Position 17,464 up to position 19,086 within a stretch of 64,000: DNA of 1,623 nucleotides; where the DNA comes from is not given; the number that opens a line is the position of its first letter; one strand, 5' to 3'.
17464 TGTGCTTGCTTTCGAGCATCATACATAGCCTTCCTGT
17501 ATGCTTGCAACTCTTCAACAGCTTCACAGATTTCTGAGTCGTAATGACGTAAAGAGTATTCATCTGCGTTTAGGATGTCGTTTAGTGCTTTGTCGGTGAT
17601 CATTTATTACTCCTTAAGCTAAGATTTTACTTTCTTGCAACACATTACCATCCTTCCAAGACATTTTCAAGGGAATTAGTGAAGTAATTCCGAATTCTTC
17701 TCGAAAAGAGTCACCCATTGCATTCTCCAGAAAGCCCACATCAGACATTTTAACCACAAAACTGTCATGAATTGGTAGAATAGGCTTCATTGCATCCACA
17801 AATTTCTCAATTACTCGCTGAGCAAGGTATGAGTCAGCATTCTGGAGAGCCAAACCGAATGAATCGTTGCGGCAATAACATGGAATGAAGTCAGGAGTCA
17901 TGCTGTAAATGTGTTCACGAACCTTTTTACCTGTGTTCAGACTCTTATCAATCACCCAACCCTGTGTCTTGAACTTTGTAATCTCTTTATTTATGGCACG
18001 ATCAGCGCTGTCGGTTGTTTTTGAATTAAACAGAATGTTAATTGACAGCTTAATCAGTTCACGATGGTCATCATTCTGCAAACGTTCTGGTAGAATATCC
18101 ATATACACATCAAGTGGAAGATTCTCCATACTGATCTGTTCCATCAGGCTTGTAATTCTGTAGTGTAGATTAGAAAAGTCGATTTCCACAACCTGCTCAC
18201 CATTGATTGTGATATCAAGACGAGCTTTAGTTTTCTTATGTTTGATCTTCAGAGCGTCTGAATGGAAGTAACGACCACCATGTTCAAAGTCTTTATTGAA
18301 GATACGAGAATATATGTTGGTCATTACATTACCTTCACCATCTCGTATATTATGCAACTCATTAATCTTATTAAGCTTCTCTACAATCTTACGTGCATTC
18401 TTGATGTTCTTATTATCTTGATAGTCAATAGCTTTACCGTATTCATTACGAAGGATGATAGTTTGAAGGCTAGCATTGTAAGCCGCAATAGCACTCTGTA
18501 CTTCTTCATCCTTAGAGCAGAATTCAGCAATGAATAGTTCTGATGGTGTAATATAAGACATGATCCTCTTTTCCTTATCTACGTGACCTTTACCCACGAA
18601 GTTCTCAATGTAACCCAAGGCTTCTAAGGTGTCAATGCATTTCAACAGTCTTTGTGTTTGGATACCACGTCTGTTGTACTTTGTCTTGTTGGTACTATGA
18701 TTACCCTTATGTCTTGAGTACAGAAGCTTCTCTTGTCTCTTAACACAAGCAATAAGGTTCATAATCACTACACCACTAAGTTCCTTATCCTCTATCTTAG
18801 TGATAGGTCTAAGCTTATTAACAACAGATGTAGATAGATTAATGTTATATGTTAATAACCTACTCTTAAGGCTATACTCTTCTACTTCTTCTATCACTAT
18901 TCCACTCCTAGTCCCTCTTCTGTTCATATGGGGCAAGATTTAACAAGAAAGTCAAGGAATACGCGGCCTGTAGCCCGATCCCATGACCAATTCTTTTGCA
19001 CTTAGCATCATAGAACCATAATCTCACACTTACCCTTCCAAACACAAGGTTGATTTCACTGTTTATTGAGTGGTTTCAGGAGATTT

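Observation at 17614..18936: Extra minimal family-A polymerase (thumb-palm-fingers only, no exonuclease) as the first long gene of the early operon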

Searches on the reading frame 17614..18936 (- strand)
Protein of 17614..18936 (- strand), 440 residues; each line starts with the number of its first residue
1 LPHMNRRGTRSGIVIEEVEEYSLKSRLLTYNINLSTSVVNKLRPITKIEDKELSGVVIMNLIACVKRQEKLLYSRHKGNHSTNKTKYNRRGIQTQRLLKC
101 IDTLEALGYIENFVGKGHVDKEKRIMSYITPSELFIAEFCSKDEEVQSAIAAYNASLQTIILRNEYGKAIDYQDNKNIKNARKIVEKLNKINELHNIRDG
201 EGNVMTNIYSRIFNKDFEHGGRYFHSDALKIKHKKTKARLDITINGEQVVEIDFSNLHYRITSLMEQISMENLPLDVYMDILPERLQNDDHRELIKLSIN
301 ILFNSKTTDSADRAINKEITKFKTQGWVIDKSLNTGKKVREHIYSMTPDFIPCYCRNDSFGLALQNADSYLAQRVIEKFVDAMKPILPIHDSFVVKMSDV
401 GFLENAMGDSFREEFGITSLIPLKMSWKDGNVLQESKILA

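Call 3: search_protein_families(library=pfam, proteins=[window:17614-18936:-], max_evalue=10)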
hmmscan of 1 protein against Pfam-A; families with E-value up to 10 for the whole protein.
window:17614-18936:- (440 aa): 1 family
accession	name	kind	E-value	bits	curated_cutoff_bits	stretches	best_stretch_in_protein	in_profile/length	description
PF13601.12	HTH_34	-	0.12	13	27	1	96-131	30-63/80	Winged helix DNA-binding domain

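Call 4: search_protein_families(library=phrogs, proteins=[window:17614-18936:-], max_evalue=1)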
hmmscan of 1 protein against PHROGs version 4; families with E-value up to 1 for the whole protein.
window:17614-18936:- (440 aa): 3 families
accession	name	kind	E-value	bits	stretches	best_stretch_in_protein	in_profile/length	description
phrog_4756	-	unknown function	5.8e-56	191.4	1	41-416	49-429/440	-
phrog_1953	-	unknown function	0.068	14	1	159-190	27-58/60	-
phrog_414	-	DNA, RNA and nucleotide metabolism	0.088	12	1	367-411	723-768/816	RNA polymerase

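Call 5: search_solved_structures(query=window:17614-18936:-, max_evalue=10, show_alignments=3)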
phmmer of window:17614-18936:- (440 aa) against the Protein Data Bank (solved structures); distinct sequences matched with E-value up to 10: 1.
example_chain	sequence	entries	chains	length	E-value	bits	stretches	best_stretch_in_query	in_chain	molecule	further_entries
1zvv_A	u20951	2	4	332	0.38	12.8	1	95-157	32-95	Glucose-resistance amylase regulator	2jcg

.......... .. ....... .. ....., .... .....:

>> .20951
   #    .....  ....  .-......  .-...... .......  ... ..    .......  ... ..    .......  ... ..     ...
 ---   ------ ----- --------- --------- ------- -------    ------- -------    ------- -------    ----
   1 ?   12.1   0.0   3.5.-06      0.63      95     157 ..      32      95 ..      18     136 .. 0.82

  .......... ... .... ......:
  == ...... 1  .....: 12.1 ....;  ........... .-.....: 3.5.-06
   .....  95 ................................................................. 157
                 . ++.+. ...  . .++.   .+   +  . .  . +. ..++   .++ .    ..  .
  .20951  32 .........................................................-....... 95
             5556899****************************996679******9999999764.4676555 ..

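Call 7: find_homologous_proteins(query=window:17614-18936:-, max_evalue=0.001)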
Query window:17614-18936:- (440 aa): 51 proteins with E <= 0.001 among 4260 candidates.
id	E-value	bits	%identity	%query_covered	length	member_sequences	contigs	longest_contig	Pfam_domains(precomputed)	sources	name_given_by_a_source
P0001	4.8e-271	917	96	97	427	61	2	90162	-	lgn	-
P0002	4.1e-252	854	89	97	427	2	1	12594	-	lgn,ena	-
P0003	6.2e-249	844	89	97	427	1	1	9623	-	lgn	-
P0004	4.7e-247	838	90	95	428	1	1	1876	-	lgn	-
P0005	2.3e-244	829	87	97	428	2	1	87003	-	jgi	jgi:hypothetical protein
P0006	9.7e-244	827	89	97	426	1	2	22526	-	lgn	-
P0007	9.4e-243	823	88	96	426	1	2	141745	-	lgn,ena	-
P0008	2.0e-242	822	88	96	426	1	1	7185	-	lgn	-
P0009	3.5e-242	822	88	97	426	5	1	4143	-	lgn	-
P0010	3.4e-240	815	86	97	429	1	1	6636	-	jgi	-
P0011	2.7e-239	812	85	97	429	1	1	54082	-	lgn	-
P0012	6.5e-236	801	87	95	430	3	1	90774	-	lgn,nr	nr:MAG TPA: DNA polymerase I [Caudoviricetes sp.]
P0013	2.1e-217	740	79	96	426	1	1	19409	-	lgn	-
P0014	3.8e-213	726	76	97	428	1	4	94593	-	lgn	-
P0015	4.5e-160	551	59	96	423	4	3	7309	-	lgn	-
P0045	1.3e-15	75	25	84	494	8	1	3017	-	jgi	jgi:hypothetical protein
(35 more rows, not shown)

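Call 9: search_solved_structures(query=A1, max_evalue=10, show_alignments=4)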
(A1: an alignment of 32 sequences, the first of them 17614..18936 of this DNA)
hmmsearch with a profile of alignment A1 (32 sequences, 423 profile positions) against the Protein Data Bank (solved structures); distinct sequences matched with E-value up to 10: 0.

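Call 18: search_protein_families(library=ncbifam, proteins=[window:17614-18936:-], max_evalue=10)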
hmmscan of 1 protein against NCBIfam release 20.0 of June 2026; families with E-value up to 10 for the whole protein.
window:17614-18936:- (440 aa): 1 family
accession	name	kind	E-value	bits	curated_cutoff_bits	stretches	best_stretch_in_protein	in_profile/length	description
NF052400.1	M48_BAM_BepA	equivalog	0.017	13.9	570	1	150-191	295-336/483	beta-barrel assembly-enhancing protease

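Call 19: predict_structure(alignment_id=A1)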
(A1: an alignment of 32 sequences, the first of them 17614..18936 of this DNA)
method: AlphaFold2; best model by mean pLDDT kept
length: 440 residues; sequences in the alignment: 32
mean_pLDDT: 87.7   pTM: 0.82
mean pLDDT of the five models: 87.7, 86.9, 86.6, 84.7, 82.6
residues with pLDDT >= 90: 278; 70-90: 130; 50-70: 9; < 50: 23
segments of 3 or more residues with pLDDT < 50: 1-22
pLDDT, mean of each block of 10 residues (from residue 1): 32 29 71 91 94 95 87 74 72 89 97 88 86 94 87 85 87 90 93 92 87 90 87 81 96 93 93 88 93 94 96 97 91 96 96 93 93 97 95 96 97 92 93 91
secondary structure, 60 per line:
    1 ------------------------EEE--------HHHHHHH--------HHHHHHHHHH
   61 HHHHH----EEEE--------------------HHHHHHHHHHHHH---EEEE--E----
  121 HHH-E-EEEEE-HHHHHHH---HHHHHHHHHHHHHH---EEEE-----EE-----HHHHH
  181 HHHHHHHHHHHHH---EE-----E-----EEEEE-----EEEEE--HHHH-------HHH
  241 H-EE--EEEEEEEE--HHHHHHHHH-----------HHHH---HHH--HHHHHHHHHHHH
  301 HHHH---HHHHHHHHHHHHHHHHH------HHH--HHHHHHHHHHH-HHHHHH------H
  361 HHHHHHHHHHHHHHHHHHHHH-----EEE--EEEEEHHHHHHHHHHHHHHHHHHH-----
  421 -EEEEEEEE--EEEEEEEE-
elements in order: E25-27 H36-42 H51-65 E70-73 H94-106 E110-113 E127-131 H133-139 H143-156 E160-163 H176-193 E210-214 E220-224 H227-230 H238-241 E247-254 H257-265 H277-280 H289-304 H308-324 H336-346 H348-353 H360-381 E387-389 E392-396 H397-415 E422-429 E432-439

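Call 22: fold_search(model_id=the predicted structure, library=pdb)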
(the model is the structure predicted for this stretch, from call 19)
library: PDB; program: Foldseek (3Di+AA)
matches with E <= 10: 300; with E <= 0.001: 13
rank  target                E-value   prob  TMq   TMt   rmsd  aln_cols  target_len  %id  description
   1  8jrb_A                2.8e-05  1.00  0.34  0.27  17.3       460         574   11  Structure of DNA polymerase 1 from Aquifex pyrophilus (released 2024-05-22)
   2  9qu8_A                3.0e-05  1.00  0.36  0.26  15.8       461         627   12  apPol-DNA-nucleotide complex (ternary2) (released 2025-10-29)
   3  9dg1_A                9.4e-05  1.00  0.34  0.29  16.0       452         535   14  Structure of Plasmodium falciparum apicoplast DNA polymerase in complex with DNA (exo-minus) (released 2024-11-06)
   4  8e24_D                1.8e-04  1.00  0.27  0.19  11.1       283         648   12  Human DNA polymerase theta in complex with allosteric inhibitor (released 2022-09-28)
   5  8gd7_A                2.4e-04  1.00  0.28  0.20   8.8       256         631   10  Loop Deleted DNA Polymerase Theta Polymerase Domain in Complex with Double Strand DNA Overhang and Inhibitor (released 2024-06-19)
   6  9d6n_A                3.1e-04  1.00  0.26  0.19  11.3       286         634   12  Loop-Deleted DNA Polymerase Theta in Complex with a dsDNA Overhang and an Allostertic Inhibitor (released 2025-08-20)
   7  9d6n_B                3.6e-04  1.00  0.27  0.19  11.7       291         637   12  Loop-Deleted DNA Polymerase Theta in Complex with a dsDNA Overhang and an Allostertic Inhibitor (released 2025-08-20)
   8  6fbf_A                3.6e-04  0.99  0.29  0.25  16.4       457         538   10  KlenTaq DNA polymerase processing a modified primer - bearing the modification upstream at the fourth primer nucleotid (released 2018-09-26)
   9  8xk7_A                3.8e-04  0.99  0.30  0.25  15.5       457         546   10  binary complex of DNA polymerase SFM4-3 recognizing C2 methyoxy nucleotide (released 2024-11-27)
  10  8e24_A                6.6e-04  1.00  0.28  0.20  10.1       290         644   11  Human DNA polymerase theta in complex with allosteric inhibitor (released 2022-09-28)
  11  9cay_A                7.7e-04  0.99  0.30  0.26  16.6       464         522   11  Ternary structure of Plasmodium falciparum apicoplast DNA polymerase (exo-minus) (released 2024-11-06)
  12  8efk_A                8.1e-04  1.00  0.27  0.21   8.9       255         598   10  Structure of Lates calcarifer DNA polymerase theta polymerase domain with hairpin DNA (released 2022-12-14)
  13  8efc_A                9.4e-04  1.00  0.27  0.20   8.9       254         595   11  Structure of Lates calcarifer DNA polymerase theta polymerase domain with long duplex DNA, complex Ia (released 2022-12-14)
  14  9qv9_A                1.1e-03  1.00  0.34  0.25  15.9       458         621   12  apPol-DNA-nucleotide complex (ternary 3) (released 2025-10-29)
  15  8e23_A                1.1e-03  1.00  0.25  0.18   9.3       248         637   11  Human DNA polymerase theta in complex with allosteric inhibitor (released 2022-09-28)
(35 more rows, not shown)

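Call 25: search_protein_representatives(alignment_id=A1)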
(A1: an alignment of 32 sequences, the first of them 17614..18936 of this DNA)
Query: 32 sequences, 423 profile positions. Proteins with E-value up to 0.001 (for the whole library): 10804; up to 1e-10: 8510; up to 1e-30: 4738. The best 150 are listed.
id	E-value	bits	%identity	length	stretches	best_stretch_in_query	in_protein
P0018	8.0e-167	571.8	-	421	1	6-422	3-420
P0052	1.8e-154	531.1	-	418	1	2-422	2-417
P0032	4.0e-138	477.2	-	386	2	6-342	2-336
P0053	1.3e-132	459.0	-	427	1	8-419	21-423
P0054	1.0e-131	456.2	-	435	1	7-421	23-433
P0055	3.3e-129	447.9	-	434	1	8-421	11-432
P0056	7.0e-129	446.8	-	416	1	9-422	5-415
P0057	9.8e-127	439.7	-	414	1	9-418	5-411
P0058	1.0e-126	439.7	-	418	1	9-421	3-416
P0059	3.4e-124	431.3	-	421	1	1-419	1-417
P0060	1.9e-123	428.9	-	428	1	7-420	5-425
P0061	1.0e-120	419.9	-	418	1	7-418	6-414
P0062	1.6e-119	416.0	-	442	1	7-422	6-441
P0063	6.2e-119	414.0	-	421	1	7-422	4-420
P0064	7.3e-117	407.2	-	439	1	4-403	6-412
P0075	1.2e-106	373.6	-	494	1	2-415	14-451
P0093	3.2e-85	303.0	-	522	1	35-403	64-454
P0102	7.2e-83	295.2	-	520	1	33-414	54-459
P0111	3.8e-81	289.5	-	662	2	36-334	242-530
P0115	2.6e-80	286.8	-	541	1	25-404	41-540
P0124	2.8e-79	283.4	-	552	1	23-403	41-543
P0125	2.9e-79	283.3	-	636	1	38-402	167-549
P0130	1.1e-78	281.5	-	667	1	38-403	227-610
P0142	1.0e-77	278.2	-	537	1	34-409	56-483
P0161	9.4e-77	275.1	-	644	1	38-399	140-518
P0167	2.8e-76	273.5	-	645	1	37-402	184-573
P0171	5.1e-76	272.6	-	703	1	35-401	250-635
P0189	5.2e-75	269.3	-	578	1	2-419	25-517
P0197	8.6e-75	268.6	-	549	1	35-407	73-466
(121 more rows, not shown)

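Call 26: search_protein_families(library=pfam, proteins=[P0111, P0125, P0130, P0161, P0167, P0171, P0189, P0197, P0124, P0115], max_evalue=0.01)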
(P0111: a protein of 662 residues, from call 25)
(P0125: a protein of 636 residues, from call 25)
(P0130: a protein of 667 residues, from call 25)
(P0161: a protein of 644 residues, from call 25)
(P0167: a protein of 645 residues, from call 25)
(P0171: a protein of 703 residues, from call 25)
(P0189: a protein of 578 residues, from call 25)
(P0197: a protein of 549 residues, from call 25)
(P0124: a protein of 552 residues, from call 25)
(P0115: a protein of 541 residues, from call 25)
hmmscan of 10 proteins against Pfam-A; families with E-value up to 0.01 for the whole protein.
P0111 (662 aa): 0 families

P0125 (636 aa): 0 families

P0130 (667 aa): 0 families

P0161 (644 aa): 0 families

P0167 (645 aa): 0 families

P0171 (703 aa): 0 families

P0189 (578 aa): 0 families

P0197 (549 aa): 1 family
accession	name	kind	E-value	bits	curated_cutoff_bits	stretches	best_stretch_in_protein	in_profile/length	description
PF13601.12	HTH_34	-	0.00021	21.8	27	0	115-147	22-54/80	Winged helix DNA-binding domain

P0124 (552 aa): 0 families

P0115 (541 aa): 0 families

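Call 27: list_cluster_members(proteins=[P0012, P0111, P0130, P0171, P0125, P0093, P0102, P0142, P0075, P0197])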
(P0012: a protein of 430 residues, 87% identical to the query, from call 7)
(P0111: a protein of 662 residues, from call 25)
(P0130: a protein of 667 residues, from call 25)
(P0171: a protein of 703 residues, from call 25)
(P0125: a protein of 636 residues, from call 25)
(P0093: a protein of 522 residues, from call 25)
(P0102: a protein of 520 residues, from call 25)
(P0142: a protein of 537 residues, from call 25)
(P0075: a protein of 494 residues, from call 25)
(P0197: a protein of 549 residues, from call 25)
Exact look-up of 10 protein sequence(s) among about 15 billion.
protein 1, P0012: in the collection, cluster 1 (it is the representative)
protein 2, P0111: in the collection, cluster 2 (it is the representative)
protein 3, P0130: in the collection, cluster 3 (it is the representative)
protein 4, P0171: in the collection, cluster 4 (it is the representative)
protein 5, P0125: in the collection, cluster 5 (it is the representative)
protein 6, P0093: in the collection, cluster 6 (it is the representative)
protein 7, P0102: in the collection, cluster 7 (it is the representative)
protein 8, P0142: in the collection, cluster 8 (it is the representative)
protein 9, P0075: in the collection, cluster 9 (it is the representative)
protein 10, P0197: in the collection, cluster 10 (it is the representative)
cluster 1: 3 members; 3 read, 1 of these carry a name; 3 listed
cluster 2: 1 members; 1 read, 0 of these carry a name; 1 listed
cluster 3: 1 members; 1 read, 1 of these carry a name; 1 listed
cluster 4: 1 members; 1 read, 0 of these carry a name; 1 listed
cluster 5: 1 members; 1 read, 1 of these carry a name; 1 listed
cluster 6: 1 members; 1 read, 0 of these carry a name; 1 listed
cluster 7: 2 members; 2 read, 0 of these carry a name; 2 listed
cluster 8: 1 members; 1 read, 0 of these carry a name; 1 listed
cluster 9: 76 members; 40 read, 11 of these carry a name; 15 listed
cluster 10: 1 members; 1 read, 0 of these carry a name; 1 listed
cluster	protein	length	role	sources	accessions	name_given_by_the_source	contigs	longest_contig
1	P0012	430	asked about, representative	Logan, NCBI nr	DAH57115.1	MAG TPA: DNA polymerase I [Caudoviricetes sp.]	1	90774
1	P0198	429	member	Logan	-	-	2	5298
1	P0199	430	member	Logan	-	-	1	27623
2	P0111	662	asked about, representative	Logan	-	-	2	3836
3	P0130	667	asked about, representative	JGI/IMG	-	hypothetical protein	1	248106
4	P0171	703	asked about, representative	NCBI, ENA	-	-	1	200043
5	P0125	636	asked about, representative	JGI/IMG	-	hypothetical protein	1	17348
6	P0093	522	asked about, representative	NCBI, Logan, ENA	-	-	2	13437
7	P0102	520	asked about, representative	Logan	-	-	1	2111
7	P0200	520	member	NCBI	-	-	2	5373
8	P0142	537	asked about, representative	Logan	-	-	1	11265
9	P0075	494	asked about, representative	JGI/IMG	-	-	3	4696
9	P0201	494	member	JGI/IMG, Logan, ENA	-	hypothetical protein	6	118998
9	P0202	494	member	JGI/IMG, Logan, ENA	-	hypothetical protein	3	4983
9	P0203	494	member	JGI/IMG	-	hypothetical protein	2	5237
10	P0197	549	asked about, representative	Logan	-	-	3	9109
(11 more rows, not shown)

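Call 28: search_dna_similar(query=window:17614-18936:-, collection=phages, mode=protein, max_evalue=0.001, max_rows=40)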
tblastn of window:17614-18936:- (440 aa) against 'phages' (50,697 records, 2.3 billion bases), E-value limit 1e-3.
Records with a match: 165; places in all: 184; records where one place covers at least 80% of the query: 132.
Best place of each record, by identity: <60% 165.
By first word of the organism name: Rheinheimera 114; Vibrio 29; Aeromonas 14; Pseudoalteromonas 3; Klebsiella 2; Pseudaeromonas 1; Pseudomonas 1; Shewanella 1.
By host as written in the record: Rheinheimera sp. BAL341 114; - 9; Aeromonas sp. 5; Aeromonas hydrophila 4; Vibrio natriegens 3; Enterovibrio norvegicus 2; Vibrio parahaemolyticus ATCC 17802 2; Vibrio parahaemolyticus 2; and 18 more.
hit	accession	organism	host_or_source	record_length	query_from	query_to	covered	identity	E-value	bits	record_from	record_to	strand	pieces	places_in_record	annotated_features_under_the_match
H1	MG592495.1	Vibrio phage 1.121.O._10N.286.46.C4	Enterovibrio norvegicus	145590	26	439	94%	35.1%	4e-65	232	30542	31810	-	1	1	hypothetical protein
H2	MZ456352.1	Vibrio phage HNL01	Aliivibrio fischeri ES114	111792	56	437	87%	35.7%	3e-63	226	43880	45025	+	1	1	hypothetical protein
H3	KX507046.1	Vibrio phage S4-7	Vibrio anguillarum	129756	9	416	93%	25.1%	2e-15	85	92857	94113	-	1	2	hypothetical protein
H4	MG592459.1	Vibrio phage 1.084.O._10N.261.49.F5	Enterovibrio norvegicus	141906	4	416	94%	24.3%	3e-14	81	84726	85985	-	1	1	hypothetical protein (x2)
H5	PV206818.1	Vibrio phage vB_CoeS_P1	Vibrio hepatarius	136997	73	416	78%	29.2%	5e-16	87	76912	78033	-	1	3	hypothetical protein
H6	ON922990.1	Vibrio phage VPMCC14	Vibrio sp.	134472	20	416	90%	25.1%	3e-17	91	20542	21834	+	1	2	hypothetical protein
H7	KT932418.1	Vibrio phage qdvp001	Vibrio parahaemolyticus ATCC 17802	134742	20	416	90%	24.9%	4e-15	84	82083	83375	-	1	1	hypothetical protein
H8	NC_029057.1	Vibrio phage qdvp001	Vibrio parahaemolyticus ATCC 17802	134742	20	416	90%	24.9%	4e-15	84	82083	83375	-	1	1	hypothetical protein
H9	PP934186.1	Vibrio phage P018-4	Vibrio parahaemolyticus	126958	35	412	86%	26.0%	5e-15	84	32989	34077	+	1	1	hypothetical protein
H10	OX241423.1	Vibrio phage 249E41-1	Seawater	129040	40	411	85%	26.3%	5e-14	81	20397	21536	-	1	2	conserved hypothetical protein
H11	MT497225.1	Rheinheimera phage vB_RspM_barba_10-8A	Rheinheimera sp. BAL341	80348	30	396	83%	26.5%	1e-4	51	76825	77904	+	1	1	hypothetical protein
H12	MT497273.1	Rheinheimera phage vB_RspM_barba_12-9G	Rheinheimera sp. BAL341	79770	30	396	83%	26.5%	3e-4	49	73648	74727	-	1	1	hypothetical protein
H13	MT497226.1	Rheinheimera phage vB_RspM_barba_10-8B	Rheinheimera sp. BAL341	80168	30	396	83%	26.5%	3e-4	49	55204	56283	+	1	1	hypothetical protein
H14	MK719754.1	Rheinheimera phage vB_RspM_Barba35A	Rheinheimera sp. BAL341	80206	30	396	83%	26.5%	3e-4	49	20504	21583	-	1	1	hypothetical protein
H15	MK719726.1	Rheinheimera phage vB_RspM_Barba16S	Rheinheimera sp. BAL341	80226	30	396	83%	26.5%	3e-4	49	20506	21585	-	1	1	hypothetical protein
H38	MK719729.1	Rheinheimera phage vB_RspM_Barba18A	Rheinheimera sp. BAL341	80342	30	396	83%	26.5%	3e-4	49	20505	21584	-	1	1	hypothetical protein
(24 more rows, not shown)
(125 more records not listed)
